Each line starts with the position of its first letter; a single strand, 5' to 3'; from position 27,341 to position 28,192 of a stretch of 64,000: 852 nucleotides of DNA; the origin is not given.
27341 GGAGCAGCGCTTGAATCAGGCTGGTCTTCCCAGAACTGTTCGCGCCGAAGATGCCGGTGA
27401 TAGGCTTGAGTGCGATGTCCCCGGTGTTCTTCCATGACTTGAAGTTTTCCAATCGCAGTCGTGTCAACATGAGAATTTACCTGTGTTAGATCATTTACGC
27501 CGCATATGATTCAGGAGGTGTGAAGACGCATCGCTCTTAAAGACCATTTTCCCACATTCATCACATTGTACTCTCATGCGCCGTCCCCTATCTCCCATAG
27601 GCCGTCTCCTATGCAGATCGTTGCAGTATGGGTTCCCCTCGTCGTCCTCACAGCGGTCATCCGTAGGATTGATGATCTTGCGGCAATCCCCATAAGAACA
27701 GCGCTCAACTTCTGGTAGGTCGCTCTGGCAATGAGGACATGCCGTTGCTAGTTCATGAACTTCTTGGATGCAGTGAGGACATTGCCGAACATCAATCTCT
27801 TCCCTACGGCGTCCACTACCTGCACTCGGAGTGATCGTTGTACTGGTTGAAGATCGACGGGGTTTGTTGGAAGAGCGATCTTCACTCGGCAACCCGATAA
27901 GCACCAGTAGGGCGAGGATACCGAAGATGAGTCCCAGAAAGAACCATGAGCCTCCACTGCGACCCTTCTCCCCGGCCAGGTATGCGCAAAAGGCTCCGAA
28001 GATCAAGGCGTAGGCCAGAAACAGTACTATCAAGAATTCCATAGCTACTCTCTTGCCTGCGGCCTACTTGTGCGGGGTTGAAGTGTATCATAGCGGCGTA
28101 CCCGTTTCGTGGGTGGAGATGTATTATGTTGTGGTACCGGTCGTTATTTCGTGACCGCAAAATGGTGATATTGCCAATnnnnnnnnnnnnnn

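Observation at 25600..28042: Three-gene low-GC cassette: membrane zinc-ribbon protein, ABC/OLD-type ATPase and PIN-like nuclease, a candidate undescribed ATPase-nuclease defence system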

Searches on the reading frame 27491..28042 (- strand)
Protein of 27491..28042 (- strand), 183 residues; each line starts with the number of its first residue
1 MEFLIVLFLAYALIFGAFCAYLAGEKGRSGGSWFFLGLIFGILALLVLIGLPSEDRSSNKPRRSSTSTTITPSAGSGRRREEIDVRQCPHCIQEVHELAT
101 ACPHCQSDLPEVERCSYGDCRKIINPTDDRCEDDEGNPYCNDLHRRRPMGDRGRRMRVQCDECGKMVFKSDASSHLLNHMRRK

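Call 3: search_protein_families(library=pfam, proteins=[window:27491-28042:-], max_evalue=1)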
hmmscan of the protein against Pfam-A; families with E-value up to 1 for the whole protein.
window:27491-28042:- (183 aa): 15 families
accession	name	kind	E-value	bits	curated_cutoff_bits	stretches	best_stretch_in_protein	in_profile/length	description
PF13248.11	Zn_ribbon_3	-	3e-05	23.8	27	1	87-109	4-26/26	zinc-ribbon domain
PF12773.13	DZR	-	0.0015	19.1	27.3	1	88-132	1-42/45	Double zinc ribbon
PF06197.19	DUF998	-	0.023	14.8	30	1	5-61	43-98/184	Protein of unknown function (DUF998)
PF23146.2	Zf_IFT144_1st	-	0.051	13.9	27.5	1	97-113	2-18/25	IFT144, first zinc finger domain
PF24460.1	DUF7575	-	0.073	12.9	28.5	0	85-95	3-13/28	Domain of unknown function (DUF7575)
PF14260.11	zf-C4pol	-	0.11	13.3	28.9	0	130-164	15-50/70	C4-type zinc-finger of DNA polymerase delta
PF22289.1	DmmA-like_C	-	0.31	11.5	27.4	0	87-109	3-28/44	Dimethylamine monooxygenase subunit DmmA-like, C-terminal domain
PF18439.7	zf_UBZ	-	0.39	10.9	25.6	1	158-175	3-20/32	Ubiquitin-Binding Zinc Finger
PF11992.13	TgpA_N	-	0.41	10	30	1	8-64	105-159/333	TgpA N-terminal domain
PF17848.7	Zn_ribbon_ACC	-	0.42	11.3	24.5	1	158-171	2-15/26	Acetyl-CoA carboxylase zinc finger domain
PF18551.6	TackOD1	-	0.67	9.9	32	1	85-173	74-163/188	Thaumarchaeal output domain 1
PF22795.1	DUF4796_N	-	0.68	10.2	27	0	101-109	21-29/29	DUF4796 N-terminal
PF18912.6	DZR_2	-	0.72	10.2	27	0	86-127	8-46/56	Double zinc ribbon domain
PF13894.12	zf-C2H2_4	-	0.77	11.1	27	1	159-182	2-22/24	C2H2-type zinc finger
PF07191.17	Zn_ribbon_6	-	0.95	10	25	0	87-120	2-35/67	Double zinc ribbon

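Call 4: search_protein_families(library=padloc, proteins=[window:27491-28042:-], max_evalue=1)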
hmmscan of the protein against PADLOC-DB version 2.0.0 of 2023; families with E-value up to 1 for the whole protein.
window:27491-28042:- (183 aa): 2 families
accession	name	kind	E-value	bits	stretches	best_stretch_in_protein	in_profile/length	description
PDLC05058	PDC-S64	-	0.048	11.3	1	81-168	188-272/305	-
PDLC03862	LmuB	-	0.77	6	1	81-131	326-376/643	-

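Call 5: search_protein_families(library=ncbifam, proteins=[window:27491-28042:-], max_evalue=1)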
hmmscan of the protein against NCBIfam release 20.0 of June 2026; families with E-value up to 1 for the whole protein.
window:27491-28042:- (183 aa): 2 families
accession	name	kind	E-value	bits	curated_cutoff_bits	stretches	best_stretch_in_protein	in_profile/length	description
NF006816.0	PRK09335.1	equivalog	7.1e-05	23.1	118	1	145-172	8-35/96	30S ribosomal protein S26e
TIGR02098.1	MJ0042_CXXC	domain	0.6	9.9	20.9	0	156-164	1-9/38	MJ0042-type zinc finger domain-containing protein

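Call 10: find_homologous_proteins(query=window:27491-28042:-, max_evalue=0.001)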
Query window:27491-28042:- (183 aa): 49 proteins with E <= 0.001 among 288 candidates.
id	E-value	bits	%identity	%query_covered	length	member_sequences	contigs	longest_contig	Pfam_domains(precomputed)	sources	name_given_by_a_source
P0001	3.3e-123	426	100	100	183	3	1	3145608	-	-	-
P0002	7.1e-82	292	78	100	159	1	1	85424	-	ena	-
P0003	4.0e-79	283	70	100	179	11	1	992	-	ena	-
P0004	4.8e-78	279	69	100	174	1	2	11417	-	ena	-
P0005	9.8e-76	272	67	99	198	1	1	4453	-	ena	-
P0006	2.1e-75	271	68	96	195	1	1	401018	-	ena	-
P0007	1.0e-74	268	78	81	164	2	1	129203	-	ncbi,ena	-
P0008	3.5e-73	263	64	98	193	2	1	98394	-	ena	-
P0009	9.7e-72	259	66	98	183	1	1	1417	-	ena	-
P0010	1.8e-71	258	61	98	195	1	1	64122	-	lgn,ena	-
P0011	1.3e-70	255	62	98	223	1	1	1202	-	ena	-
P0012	5.8e-70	253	66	100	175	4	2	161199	-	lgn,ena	-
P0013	7.4e-70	252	65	97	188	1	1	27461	-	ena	-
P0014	6.0e-68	246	55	78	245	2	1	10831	-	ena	-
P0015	7.7e-68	246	60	97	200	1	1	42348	-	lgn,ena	-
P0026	3.4e-62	227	60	80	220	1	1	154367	-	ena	-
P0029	2.3e-61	225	57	98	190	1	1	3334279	-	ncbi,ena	-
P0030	3.4e-61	224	60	80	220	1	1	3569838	-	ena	-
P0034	7.3e-59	217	59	80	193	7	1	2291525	-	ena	-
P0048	6.0e-46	174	50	94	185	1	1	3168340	-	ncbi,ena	-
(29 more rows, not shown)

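Call 11: find_encoding_contigs(protein=P0029, flank=6000, max_places=2)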
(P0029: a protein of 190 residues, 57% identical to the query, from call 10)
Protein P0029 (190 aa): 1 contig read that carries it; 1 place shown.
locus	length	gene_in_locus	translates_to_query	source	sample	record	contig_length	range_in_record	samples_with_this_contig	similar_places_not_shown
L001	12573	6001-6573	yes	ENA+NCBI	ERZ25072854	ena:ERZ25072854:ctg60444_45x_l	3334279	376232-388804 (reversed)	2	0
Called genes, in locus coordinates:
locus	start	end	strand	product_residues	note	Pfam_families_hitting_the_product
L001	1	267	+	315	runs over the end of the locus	PF01936:NYN, PF18475:PIN7, PF12872:OST-HTH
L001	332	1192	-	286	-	PF23023:Anti-Pycsar_Apyc1, PF00753:Lactamase_B, PF12706:Lactamase_B_2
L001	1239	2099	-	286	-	PF23023:Anti-Pycsar_Apyc1, PF00753:Lactamase_B, PF12706:Lactamase_B_2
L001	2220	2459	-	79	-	PF08734:GYD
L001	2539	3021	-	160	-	PF00293:NUDIX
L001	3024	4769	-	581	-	PF14257:DUF4349, PF00801:PKD (faint), PF18911:PKD_4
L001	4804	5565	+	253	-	PF00106:adh_short, PF01370:Epimerase (weak), PF08659:KR, PF13561:adh_short_C2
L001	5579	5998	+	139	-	PF13650:Asp_protease_2 (weak), PF13975:gag-asp_proteas (weak)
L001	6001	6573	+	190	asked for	-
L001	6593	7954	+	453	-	PF13175:AAA_15, PF13476:AAA_23 (weak), PF13304:AAA_21, PF13175:AAA_15, PF12476:DUF3696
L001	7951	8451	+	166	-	-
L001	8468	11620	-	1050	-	PF25852:DUF6242_C (faint), PF02012:BNR (faint), PF13088:BNR_2 (faint), PF15902:Sortilin-Vps10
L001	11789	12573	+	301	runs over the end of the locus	PF00892:EamA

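Call 12: find_encoding_contigs(protein=P0048, flank=6000, max_places=2)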
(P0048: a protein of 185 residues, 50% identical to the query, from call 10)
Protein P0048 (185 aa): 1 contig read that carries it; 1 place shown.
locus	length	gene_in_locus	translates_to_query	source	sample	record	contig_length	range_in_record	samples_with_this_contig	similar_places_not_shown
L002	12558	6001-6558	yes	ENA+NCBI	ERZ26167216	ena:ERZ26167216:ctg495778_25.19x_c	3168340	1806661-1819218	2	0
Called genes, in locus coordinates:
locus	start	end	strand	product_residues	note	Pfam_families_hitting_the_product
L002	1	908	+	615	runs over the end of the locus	PF00528:BPD_transp_1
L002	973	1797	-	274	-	PF13369:Transglut_core2, PF13371:TPR_9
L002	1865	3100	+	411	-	PF02515:CoA_transf_3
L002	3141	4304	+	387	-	PF02771:Acyl-CoA_dh_N, PF02770:Acyl-CoA_dh_M, PF00441:Acyl-CoA_dh_1, PF08028:Acyl-CoA_dh_2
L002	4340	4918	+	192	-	-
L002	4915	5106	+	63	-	PF07927:HicA_toxin (weak)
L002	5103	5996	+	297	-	PF03328:HpcH_HpaI, PF15617:C-C_Bond_Lyase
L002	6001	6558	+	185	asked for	-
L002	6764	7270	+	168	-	PF19315:MC_hydratase, PF01575:MaoC_dehydratas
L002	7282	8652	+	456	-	PF03972:MmgE_PrpD_N, PF19305:MmgE_PrpD_C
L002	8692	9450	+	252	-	PF00106:adh_short, PF13561:adh_short_C2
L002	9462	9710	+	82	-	-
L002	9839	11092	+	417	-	PF01425:Amidase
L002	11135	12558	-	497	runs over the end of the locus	PF00070:Pyr_redox (faint), PF00890:FAD_binding_2, PF01266:DAO, PF03486:HI0933_like (faint), PF07992:Pyr_redox_2 (faint), PF12831:FAD_oxidored (weak), PF13450:NAD_binding_8 (faint)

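Call 13: find_encoding_contigs(protein=P0006, flank=6000, max_places=2)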
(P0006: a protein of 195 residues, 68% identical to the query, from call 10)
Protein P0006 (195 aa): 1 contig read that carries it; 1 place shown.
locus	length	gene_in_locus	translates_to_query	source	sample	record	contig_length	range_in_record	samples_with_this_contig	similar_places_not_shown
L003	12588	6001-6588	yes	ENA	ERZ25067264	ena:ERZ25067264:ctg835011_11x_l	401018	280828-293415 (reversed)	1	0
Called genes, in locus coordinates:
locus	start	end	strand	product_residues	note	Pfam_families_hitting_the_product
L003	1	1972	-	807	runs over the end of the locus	PF02366:PMT (weak), PF13231:PMT_2 (weak)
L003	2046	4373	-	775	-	PF10060:DUF2298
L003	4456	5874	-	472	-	PF02878:PGM_PMM_I, PF02879:PGM_PMM_II, PF02880:PGM_PMM_III, PF00408:PGM_PMM_IV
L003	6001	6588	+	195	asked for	-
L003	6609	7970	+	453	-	PF02463:SMC_N (weak), PF13175:AAA_15, PF13476:AAA_23, PF13304:AAA_21 (weak), PF13175:AAA_15, PF13304:AAA_21, PF12476:DUF3696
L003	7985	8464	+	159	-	-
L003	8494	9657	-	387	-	PF03841:SelA (weak), PF00266:Aminotran_5 (weak)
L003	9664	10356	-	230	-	-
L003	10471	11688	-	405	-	PF00438:S-AdoMet_synt_N, PF02772:S-AdoMet_synt_M, PF02773:S-AdoMet_synt_C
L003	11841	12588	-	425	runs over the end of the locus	PF05221:AdoHcyase, PF02826:2-Hacid_dh_C, PF00670:AdoHcyase_NAD, PF07991:KARI_N (faint)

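Call 22: find_encoding_contigs(protein=P0030, flank=5000, max_places=1)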
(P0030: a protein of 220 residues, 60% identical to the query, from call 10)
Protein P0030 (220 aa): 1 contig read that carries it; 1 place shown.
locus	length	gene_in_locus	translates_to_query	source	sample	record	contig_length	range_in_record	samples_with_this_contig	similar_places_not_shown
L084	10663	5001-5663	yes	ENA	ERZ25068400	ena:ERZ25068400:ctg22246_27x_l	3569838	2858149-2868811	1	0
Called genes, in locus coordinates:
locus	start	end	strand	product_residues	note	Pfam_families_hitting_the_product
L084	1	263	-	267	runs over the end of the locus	PF01975:SurE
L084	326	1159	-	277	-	PF02569:Pantoate_ligase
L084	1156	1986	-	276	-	PF02548:Pantoate_transf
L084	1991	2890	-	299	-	PF03807:F420_oxidored, PF10727:Rossmann-like, PF10728:DUF2520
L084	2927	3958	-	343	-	PF03576:Peptidase_S58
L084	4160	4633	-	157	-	PF10097:DUF2335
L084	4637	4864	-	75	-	-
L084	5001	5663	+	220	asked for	-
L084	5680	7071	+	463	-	PF02463:SMC_N (faint), PF13175:AAA_15 (weak), PF13476:AAA_23 (weak), PF13304:AAA_21, PF13175:AAA_15, PF12476:DUF3696 (weak)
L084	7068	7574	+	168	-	-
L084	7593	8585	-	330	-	PF00389:2-Hacid_dh, PF02826:2-Hacid_dh_C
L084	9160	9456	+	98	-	PF00166:Cpn10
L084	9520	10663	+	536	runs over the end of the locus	PF00118:Cpn60_TCP1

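Call 23: find_encoding_contigs(protein=P0034, flank=5000, max_places=1)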
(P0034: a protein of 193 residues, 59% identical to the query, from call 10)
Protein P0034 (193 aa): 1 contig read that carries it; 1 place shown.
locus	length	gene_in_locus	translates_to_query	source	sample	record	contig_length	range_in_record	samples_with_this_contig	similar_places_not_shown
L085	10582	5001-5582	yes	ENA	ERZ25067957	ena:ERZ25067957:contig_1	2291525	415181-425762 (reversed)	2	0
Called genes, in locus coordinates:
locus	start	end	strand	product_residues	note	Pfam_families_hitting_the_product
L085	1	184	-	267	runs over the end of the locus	PF01975:SurE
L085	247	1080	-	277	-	PF02569:Pantoate_ligase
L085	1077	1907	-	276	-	PF02548:Pantoate_transf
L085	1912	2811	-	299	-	PF03807:F420_oxidored, PF10727:Rossmann-like, PF10728:DUF2520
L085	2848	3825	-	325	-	PF03576:Peptidase_S58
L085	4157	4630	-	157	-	PF10097:DUF2335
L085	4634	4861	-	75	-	-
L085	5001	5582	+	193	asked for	-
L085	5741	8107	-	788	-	PF00805:Pentapeptide (weak), PF13599:Pentapeptide_4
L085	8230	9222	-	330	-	PF00389:2-Hacid_dh, PF02826:2-Hacid_dh_C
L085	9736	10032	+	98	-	PF00166:Cpn10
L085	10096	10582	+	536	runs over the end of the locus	PF00118:Cpn60_TCP1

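Call 24: find_encoding_contigs(protein=P0007, flank=5000, max_places=1)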
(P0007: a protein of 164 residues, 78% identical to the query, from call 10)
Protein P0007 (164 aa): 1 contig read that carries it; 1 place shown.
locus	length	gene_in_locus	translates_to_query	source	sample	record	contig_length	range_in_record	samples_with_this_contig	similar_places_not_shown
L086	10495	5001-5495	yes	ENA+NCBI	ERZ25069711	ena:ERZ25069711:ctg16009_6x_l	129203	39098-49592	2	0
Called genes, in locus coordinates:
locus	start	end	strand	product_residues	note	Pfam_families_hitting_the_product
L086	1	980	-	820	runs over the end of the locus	-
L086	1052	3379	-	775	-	PF10060:DUF2298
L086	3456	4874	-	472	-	PF02878:PGM_PMM_I, PF02879:PGM_PMM_II, PF02880:PGM_PMM_III, PF00408:PGM_PMM_IV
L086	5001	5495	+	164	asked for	-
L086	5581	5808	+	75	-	PF02463:SMC_N (weak), PF13175:AAA_15 (weak), PF13476:AAA_23 (weak)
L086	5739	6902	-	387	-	PF03841:SelA, PF00266:Aminotran_5 (weak)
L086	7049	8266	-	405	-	PF00438:S-AdoMet_synt_N, PF02772:S-AdoMet_synt_M, PF02773:S-AdoMet_synt_C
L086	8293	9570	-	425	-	PF05221:AdoHcyase, PF02826:2-Hacid_dh_C (weak), PF00670:AdoHcyase_NAD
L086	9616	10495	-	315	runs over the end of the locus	PF00294:PfkB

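Call 25: find_encoding_contigs(protein=P0014, flank=5000, max_places=1)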
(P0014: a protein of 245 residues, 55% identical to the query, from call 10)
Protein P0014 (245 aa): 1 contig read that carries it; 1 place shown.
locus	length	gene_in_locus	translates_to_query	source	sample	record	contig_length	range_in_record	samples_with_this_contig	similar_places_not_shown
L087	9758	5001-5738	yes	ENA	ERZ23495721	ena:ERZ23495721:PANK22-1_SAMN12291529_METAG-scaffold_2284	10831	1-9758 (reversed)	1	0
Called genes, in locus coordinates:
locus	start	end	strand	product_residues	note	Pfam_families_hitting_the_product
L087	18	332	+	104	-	PF06155:GBBH-like_N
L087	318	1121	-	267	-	PF01975:SurE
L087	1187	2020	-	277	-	PF02569:Pantoate_ligase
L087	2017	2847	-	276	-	PF02548:Pantoate_transf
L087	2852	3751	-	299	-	PF01488:Shikimate_DH (weak), PF03807:F420_oxidored, PF10727:Rossmann-like, PF10728:DUF2520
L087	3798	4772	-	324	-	PF03576:Peptidase_S58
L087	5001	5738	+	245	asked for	-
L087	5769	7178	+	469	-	PF13304:AAA_21, PF13175:AAA_15, PF12476:DUF3696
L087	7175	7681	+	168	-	-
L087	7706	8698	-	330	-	PF00389:2-Hacid_dh, PF02826:2-Hacid_dh_C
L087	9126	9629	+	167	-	PF00156:Pribosyltran, PF14681:UPRTase (weak)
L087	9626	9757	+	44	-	?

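Call 41: find_related_loci(query=A3, collection=metagenome_contigs, flank=5000)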
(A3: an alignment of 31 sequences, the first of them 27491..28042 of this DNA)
Query A3 (183 aa) in metagenome_contigs; peptide patterns used: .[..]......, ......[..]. (x = any residue, [..] = any of these).
174 stretches matched a pattern; 15 encode a relative of the query (tblastn E <= 1e-3); 15 distinct loci.
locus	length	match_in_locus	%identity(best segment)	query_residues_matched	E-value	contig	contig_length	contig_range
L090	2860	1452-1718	35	5-111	1e-13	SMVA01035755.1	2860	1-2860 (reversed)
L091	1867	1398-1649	32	8-109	7e-11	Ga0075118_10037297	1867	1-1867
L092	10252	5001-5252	33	9-110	2e-10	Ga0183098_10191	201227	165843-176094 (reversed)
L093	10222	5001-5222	31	1-109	9e-8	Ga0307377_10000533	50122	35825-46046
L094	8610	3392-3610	33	20-110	2e-7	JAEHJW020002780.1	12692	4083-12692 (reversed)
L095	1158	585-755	37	87-134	1e-7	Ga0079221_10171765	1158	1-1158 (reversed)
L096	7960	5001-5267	28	1-110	2e-6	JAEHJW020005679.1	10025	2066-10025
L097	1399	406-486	56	86-112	1e-6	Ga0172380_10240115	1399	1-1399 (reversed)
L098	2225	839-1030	31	86-142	1e-6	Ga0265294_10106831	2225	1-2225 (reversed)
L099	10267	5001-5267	28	1-110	4e-6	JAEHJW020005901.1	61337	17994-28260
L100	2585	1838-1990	33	69-125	7e-6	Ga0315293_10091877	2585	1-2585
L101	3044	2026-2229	26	12-110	8e-6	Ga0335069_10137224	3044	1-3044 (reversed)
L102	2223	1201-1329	49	84-127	1e-5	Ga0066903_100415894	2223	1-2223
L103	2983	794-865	58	86-109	6e-5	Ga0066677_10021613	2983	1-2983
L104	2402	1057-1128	58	86-109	6e-5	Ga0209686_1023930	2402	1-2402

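Call 49: predict_structure(alignment_id=A3)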
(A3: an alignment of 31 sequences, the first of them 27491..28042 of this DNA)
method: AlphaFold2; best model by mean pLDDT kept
length: 183 residues; sequences in the alignment: 31
mean_pLDDT: 69.2   pTM: 0.29
mean pLDDT of the five models: 69.2, 68.8, 67.1, 65.9, 62.7
residues with pLDDT >= 90: 41; 70-90: 63; 50-70: 29; < 50: 50
segments of 3 or more residues with pLDDT < 50: 55-60, 62-101, 149-152
pLDDT, mean of each block of 10 residues (from residue 1): 85 91 92 91 85 48 39 36 43 46 54 72 72 77 60 71 90 90 83
secondary structure, 60 per line:
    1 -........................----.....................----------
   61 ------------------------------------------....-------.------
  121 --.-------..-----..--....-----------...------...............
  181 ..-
elements in order: H2-25 H30-50 H103-106 H142-145 E157-159 E166-168 H169-182

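Call 60: search_protein_families(library=pfam, proteins=[L092:4486-4923:+, L092:4986-5378:+, L092:5600-7099:+, L093:4244-4999:+, L093:5001-5354:+, L093:5587-6672:+, L099:4112-4549:+, L099:5001-5282:+, L099:5279-8287:-, L099:2571-4070:-], max_evalue=0.001)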
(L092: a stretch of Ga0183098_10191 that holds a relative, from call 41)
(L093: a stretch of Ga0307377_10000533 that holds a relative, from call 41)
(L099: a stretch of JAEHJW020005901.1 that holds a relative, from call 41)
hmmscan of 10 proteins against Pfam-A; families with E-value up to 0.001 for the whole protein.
L092:4486-4923:+ (145 aa): 6 families
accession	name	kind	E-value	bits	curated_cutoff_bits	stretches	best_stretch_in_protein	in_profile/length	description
PF01381.28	HTH_3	-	7.6e-12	45.5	23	1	20-74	1-55/55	Helix-turn-helix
PF13443.12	HTH_26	-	9.7e-08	32.6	22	1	19-69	1-52/63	Cro/C1-type HTH DNA-binding domain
PF12844.13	HTH_19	-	7.5e-07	29.4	30.2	1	18-78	2-62/64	Helix-turn-helix domain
PF13412.12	HTH_24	-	1.4e-05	25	21.9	1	20-45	9-34/48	Winged helix-turn-helix DNA-binding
PF04814.19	HNF-1_N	-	4.5e-05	24.4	29.7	1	17-51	123-157/175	Hepatocyte nuclear factor 1 (HNF-1), N terminus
PF07022.19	Phage_CI_repr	-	0.00037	21.2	22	0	26-56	9-40/65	Bacteriophage CI repressor helix-turn-helix domain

L092:4986-5378:+ (130 aa): 2 families
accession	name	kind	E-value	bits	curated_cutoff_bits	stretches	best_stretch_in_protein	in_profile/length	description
PF13248.11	Zn_ribbon_3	-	2.5e-05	24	27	1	65-88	3-26/26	zinc-ribbon domain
PF10571.15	UPF0547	-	0.00067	20.2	29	0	67-85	3-21/26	Uncharacterised protein family UPF0547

L092:5600-7099:+ (499 aa): 3 families
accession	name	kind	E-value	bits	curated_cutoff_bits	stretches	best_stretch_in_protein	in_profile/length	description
PF00239.26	Resolvase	-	5.5e-25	88.6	23.3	1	5-147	1-141/145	Resolvase, N terminal domain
PF07508.19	Recombinase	-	2.2e-23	82.9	21.1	1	171-276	1-102/102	Recombinase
PF13408.12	Zn_ribbon_recom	-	4.4e-10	40.2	25.3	1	290-349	1-57/58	Recombinase zinc beta ribbon domain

L093:4244-4999:+ (251 aa): 1 family
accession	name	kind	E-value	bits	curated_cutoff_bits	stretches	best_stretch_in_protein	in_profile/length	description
PF00717.28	Peptidase_S24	-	4.1e-15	55.9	23.3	1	129-239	3-109/116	Peptidase S24-like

L093:5001-5354:+ (117 aa): 3 families
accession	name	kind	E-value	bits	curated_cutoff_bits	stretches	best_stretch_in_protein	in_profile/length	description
PF13248.11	Zn_ribbon_3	-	2.3e-06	27.3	27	1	51-74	3-26/26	zinc-ribbon domain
PF12773.13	DZR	-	0.00029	21.4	27.3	1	53-75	1-23/45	Double zinc ribbon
PF18912.6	DZR_2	-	0.00098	19.3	27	0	53-75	10-32/56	Double zinc ribbon domain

L093:5587-6672:+ (361 aa): 3 families
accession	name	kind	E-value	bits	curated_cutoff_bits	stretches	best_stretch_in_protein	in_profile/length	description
PF00589.27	Phage_integrase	-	6.9e-18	65.5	27.1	1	179-338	2-169/172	Phage integrase family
PF13102.12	Phage_int_SAM_5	-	1.5e-06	28.9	22.3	1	85-165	17-96/98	Phage integrase SAM-like domain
PF13495.12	Phage_int_SAM_4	-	1.8e-06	28.7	27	1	73-156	1-83/85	Phage integrase, N-terminal SAM-like domain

L099:4112-4549:+ (145 aa): 0 families

L099:5001-5282:+ (93 aa): 3 families
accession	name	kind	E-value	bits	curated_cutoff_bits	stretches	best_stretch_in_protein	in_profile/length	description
PF13248.11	Zn_ribbon_3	-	2.7e-05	23.9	27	1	65-88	3-26/26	zinc-ribbon domain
PF18912.6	DZR_2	-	8.9e-05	22.7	27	1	66-90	9-34/56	Double zinc ribbon domain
PF12773.13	DZR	-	0.00055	20.5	27.3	1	67-90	1-24/45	Double zinc ribbon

L099:5279-8287:- (1002 aa): 1 family
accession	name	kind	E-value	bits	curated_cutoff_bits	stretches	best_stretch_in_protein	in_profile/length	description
PF01464.25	SLT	-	1.1e-15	57.6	21.3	1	879-965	13-101/117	Transglycosylase SLT domain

L099:2571-4070:- (499 aa): 0 families
